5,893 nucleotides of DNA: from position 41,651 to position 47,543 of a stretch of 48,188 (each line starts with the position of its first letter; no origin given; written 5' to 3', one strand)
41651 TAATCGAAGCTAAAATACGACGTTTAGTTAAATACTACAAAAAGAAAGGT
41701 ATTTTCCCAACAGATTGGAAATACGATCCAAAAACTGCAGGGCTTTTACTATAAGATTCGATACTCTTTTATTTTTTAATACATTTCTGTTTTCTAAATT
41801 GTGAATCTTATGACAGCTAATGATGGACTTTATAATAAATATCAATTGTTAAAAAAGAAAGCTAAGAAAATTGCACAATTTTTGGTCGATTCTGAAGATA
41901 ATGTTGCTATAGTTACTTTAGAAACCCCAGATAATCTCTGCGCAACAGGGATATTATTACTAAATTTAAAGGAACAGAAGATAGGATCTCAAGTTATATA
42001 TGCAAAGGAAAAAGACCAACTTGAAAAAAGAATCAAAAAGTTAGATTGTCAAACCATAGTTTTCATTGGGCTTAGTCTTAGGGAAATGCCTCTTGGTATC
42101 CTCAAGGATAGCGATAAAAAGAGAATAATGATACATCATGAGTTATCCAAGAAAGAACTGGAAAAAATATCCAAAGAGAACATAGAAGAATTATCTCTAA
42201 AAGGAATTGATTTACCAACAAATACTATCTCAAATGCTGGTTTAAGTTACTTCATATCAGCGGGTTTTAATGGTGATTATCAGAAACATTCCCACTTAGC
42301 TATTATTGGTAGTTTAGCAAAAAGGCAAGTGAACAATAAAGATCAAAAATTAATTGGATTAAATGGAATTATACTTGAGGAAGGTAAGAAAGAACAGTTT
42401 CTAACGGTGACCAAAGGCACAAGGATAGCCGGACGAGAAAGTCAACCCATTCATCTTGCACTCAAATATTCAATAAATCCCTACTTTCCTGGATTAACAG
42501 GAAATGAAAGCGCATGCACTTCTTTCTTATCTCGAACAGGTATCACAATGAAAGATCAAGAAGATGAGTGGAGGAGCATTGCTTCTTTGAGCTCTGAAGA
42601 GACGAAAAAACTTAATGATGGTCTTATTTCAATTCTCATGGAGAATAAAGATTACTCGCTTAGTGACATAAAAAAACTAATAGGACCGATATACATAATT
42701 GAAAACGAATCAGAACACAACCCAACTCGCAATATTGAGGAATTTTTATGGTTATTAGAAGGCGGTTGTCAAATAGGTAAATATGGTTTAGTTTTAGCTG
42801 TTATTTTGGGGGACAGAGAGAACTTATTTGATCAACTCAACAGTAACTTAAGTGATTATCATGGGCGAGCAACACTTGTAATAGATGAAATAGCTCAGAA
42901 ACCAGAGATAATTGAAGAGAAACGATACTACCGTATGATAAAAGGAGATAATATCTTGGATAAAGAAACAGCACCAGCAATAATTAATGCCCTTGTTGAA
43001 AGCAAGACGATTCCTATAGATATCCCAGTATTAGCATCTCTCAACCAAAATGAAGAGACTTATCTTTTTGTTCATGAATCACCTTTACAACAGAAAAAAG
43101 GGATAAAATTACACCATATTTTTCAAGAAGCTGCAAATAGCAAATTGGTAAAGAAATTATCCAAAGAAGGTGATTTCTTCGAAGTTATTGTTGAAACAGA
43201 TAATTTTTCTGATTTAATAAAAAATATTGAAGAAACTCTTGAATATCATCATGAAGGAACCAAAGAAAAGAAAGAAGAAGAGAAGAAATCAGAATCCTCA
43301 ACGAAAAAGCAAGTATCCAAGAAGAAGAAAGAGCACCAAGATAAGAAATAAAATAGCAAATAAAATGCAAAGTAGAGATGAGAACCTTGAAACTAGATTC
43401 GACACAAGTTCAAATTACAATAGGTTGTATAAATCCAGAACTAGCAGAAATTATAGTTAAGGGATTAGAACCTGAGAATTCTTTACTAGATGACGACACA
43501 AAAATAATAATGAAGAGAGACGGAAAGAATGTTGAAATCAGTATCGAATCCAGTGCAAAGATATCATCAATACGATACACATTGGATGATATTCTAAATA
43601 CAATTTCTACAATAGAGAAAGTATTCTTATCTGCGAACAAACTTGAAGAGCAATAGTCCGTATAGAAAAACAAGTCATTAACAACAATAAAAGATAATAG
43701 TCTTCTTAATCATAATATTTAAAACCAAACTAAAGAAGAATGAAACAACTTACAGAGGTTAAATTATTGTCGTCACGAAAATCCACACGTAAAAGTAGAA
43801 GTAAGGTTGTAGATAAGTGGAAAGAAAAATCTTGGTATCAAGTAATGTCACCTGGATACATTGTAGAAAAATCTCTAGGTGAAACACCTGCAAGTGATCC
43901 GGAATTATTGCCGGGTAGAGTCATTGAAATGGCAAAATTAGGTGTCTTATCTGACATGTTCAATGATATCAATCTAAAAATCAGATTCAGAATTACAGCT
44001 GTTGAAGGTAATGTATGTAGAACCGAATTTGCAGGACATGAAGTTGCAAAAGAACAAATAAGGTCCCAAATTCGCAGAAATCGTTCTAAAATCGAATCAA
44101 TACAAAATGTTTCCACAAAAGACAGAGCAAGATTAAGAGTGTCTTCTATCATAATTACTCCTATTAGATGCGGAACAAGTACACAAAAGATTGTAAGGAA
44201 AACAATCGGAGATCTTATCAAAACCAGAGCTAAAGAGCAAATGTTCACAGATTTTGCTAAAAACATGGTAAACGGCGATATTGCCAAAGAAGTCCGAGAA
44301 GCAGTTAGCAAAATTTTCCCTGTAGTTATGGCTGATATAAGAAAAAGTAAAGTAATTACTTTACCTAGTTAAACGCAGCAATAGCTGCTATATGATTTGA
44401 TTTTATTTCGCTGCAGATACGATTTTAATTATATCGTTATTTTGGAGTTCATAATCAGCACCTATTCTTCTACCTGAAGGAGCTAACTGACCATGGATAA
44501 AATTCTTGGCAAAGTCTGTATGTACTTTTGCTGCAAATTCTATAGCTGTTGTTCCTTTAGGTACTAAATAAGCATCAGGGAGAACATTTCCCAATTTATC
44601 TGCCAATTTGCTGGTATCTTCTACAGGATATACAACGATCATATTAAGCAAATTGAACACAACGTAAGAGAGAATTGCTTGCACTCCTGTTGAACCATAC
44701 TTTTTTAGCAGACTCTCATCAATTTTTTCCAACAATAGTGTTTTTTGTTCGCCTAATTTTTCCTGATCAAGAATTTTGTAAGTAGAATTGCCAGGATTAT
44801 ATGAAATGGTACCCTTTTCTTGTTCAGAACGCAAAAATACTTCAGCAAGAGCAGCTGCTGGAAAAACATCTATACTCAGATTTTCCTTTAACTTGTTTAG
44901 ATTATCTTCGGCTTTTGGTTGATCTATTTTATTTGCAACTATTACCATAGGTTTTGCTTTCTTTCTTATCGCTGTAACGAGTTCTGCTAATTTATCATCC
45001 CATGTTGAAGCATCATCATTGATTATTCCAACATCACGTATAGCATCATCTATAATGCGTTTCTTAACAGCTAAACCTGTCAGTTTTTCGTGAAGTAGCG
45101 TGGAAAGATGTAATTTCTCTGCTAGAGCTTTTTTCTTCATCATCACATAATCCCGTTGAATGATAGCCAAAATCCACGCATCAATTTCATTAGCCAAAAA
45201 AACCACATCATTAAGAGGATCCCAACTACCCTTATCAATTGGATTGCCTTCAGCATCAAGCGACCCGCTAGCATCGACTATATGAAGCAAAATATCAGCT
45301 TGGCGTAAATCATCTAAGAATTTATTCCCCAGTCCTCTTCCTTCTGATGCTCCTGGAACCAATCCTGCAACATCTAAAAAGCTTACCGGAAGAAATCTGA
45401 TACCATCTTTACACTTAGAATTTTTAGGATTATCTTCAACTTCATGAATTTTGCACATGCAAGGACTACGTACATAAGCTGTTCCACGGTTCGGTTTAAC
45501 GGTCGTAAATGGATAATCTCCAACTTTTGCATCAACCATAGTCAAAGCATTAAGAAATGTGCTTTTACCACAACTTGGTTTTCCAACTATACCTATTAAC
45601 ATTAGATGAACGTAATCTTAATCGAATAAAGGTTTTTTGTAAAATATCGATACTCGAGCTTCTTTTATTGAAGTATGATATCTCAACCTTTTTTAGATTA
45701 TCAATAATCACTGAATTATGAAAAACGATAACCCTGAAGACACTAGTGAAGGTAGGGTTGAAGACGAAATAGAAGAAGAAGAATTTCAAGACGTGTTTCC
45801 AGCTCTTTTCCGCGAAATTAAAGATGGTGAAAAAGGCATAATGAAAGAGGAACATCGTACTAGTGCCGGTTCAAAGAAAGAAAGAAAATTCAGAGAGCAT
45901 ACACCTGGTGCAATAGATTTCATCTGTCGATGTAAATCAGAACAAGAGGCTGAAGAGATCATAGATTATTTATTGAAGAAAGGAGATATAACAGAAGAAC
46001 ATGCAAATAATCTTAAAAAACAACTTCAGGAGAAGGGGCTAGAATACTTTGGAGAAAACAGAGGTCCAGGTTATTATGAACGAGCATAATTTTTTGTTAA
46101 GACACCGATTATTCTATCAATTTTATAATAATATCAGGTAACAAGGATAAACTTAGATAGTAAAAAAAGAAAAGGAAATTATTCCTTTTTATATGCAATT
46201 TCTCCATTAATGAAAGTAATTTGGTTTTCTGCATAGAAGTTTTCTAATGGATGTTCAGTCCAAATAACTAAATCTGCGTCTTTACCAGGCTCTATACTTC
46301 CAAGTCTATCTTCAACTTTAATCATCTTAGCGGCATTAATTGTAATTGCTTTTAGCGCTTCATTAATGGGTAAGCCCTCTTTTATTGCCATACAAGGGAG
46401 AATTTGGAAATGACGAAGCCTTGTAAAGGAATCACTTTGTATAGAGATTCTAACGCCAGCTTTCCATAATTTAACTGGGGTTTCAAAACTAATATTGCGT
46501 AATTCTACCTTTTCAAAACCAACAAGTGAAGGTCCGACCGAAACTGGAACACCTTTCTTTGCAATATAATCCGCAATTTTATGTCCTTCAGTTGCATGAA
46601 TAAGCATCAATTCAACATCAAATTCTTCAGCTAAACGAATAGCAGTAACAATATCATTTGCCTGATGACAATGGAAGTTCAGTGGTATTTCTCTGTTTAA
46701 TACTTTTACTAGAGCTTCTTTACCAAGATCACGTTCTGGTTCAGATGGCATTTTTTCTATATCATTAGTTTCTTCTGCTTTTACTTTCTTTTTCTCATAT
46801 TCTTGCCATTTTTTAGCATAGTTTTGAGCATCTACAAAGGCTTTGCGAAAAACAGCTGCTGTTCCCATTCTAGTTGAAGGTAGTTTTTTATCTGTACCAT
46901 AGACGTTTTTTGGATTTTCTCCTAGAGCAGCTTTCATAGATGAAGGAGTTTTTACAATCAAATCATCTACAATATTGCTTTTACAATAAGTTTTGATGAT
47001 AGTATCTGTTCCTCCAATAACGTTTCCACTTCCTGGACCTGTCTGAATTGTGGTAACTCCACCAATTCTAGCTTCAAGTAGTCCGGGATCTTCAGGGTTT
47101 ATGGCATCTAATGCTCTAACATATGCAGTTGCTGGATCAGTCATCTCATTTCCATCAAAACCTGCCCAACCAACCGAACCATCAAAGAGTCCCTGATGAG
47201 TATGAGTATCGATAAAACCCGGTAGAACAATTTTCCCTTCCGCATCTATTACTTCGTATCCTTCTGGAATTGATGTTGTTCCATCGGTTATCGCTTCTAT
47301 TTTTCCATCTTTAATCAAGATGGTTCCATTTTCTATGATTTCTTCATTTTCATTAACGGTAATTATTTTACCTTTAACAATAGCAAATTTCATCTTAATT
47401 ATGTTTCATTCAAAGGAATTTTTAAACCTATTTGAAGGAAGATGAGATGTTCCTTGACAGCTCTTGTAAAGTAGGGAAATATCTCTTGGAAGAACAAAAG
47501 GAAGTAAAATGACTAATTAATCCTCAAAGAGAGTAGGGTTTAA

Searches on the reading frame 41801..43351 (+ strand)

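Call 34: search_protein_families(library=pfam, proteins=[window:41801-43351:+], max_evalue=0.0001)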
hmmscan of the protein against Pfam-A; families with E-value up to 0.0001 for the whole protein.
window:41801-43351:+ (516 aa): 1 family
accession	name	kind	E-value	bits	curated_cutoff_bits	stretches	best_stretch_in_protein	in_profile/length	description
PF21763.2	DHH_CID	-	1.5e-17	64.2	27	1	211-294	3-84/84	DHH-CID domain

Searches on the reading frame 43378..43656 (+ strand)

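Call 34: search_protein_families(library=pfam, proteins=[window:43378-43656:+], max_evalue=0.0001)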
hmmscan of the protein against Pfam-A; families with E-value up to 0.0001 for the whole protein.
window:43378-43656:+ (92 aa): 1 family
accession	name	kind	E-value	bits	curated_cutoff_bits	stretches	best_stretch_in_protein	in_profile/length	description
PF09341.15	Pcc1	-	1.4e-06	29.1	20.9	1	11-82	2-73/75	Transcription factor Pcc1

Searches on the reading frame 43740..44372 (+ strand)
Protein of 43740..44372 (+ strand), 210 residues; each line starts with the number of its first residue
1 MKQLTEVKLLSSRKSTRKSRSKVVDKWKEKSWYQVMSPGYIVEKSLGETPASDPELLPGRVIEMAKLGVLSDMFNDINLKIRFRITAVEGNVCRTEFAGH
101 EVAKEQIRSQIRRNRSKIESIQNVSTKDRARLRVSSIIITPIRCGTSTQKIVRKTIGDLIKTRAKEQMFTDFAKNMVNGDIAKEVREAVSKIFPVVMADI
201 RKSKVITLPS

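Call 34: search_protein_families(library=pfam, proteins=[window:43740-44372:+], max_evalue=0.0001)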
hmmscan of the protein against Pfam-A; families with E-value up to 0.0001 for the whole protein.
window:43740-44372:+ (210 aa): 1 family
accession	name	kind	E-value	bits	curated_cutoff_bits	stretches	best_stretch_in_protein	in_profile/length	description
PF01015.23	Ribosomal_S3Ae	-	2.3e-53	181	29.3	1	19-208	2-190/191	Ribosomal S3Ae family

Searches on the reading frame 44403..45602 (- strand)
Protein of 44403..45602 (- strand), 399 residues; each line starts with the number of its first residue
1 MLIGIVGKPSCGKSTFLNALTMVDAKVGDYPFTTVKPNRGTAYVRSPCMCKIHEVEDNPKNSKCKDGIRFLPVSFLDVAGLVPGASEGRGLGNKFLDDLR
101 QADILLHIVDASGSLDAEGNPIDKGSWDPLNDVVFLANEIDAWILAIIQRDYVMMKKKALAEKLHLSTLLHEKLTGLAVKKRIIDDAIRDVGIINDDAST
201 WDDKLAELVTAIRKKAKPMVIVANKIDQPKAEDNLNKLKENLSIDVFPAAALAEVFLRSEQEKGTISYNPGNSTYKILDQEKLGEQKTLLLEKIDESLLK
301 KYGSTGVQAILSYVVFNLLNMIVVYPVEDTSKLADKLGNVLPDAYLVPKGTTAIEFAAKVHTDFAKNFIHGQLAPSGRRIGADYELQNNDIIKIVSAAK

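Call 34: search_protein_families(library=pfam, proteins=[window:44403-45602:-], max_evalue=0.0001)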
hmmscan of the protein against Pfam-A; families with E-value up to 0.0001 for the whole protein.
window:44403-45602:- (399 aa): 5 families
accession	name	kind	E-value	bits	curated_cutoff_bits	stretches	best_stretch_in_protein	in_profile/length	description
PF08438.16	YGR210-like_G4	-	4.9e-32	111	24.7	1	222-329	1-108/108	Obg-like GTPase YGR210-like, G4 motif-containing domain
PF01926.29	MMR_HSR1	-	1.2e-20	74.1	21.9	1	3-117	2-91/113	50S ribosome-binding GTPase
PF02824.27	TGS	-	7.4e-12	45.6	22.2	1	339-395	3-59/60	TGS domain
PF02421.24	FeoB_N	-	6e-11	42.5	27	1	3-43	3-43/156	Ferrous iron transport protein B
PF06071.19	YchF-GTPase_C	-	9.2e-05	22.9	27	0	344-372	14-42/84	Protein of unknown function (DUF933)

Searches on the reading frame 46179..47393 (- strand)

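Call 34: search_protein_families(library=pfam, proteins=[window:46179-47393:-], max_evalue=0.0001)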
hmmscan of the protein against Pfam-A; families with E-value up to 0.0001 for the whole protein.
window:46179-47393:- (404 aa): 2 families
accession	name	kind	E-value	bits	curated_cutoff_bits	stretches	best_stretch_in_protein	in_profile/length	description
PF07969.17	Amidohydro_3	-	9.1e-22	78.6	29.7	2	333-383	399-449/472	Amidohydrolase family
PF01979.26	Amidohydro_1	-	1.2e-21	77.8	25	1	55-397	1-342/345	Amidohydrolase family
